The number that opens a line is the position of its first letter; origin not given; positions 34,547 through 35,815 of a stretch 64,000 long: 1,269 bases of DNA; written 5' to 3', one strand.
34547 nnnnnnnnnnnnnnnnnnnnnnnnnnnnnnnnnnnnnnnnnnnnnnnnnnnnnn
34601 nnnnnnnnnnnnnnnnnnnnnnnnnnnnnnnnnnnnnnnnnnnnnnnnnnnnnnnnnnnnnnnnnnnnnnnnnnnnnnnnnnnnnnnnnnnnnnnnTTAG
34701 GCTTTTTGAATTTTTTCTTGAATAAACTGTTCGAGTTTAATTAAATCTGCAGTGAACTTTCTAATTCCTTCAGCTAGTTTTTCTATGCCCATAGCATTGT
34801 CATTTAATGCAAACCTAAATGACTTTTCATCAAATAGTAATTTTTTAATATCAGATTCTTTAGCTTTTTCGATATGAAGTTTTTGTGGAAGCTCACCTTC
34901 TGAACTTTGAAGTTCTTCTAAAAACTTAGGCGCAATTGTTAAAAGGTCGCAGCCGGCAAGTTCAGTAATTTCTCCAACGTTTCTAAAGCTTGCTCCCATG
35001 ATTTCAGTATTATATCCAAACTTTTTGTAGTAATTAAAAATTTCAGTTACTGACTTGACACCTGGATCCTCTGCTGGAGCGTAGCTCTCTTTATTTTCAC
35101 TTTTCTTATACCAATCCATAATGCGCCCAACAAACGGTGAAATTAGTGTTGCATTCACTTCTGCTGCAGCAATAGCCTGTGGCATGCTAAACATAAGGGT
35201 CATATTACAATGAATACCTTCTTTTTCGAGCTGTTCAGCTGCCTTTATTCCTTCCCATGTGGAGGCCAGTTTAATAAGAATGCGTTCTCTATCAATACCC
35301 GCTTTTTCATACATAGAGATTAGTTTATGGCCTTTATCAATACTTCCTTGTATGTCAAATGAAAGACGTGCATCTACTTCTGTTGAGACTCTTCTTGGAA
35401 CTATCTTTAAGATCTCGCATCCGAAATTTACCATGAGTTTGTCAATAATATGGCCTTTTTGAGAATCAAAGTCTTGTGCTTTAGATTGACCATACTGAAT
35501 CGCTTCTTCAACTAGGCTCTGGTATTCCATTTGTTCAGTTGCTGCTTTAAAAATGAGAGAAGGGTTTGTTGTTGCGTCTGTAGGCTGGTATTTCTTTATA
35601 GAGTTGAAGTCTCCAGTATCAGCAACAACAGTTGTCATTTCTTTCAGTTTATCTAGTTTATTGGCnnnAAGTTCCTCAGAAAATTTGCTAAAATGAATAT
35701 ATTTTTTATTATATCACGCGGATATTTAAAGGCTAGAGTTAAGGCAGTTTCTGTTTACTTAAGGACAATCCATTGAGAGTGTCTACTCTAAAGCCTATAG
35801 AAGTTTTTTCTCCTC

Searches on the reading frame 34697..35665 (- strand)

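Call 34: search_protein_families(library=pfam, proteins=[window:34697-35665:-], max_evalue=0.001)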
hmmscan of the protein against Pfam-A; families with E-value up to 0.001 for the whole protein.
window:34697-35665:- (322 aa): 1 family
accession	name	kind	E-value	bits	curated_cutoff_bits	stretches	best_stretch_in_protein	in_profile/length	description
PF00923.25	TAL_FSA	-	1.7e-94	316.8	27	1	13-313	1-283/285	Transaldolase/Fructose-6-phosphate aldolase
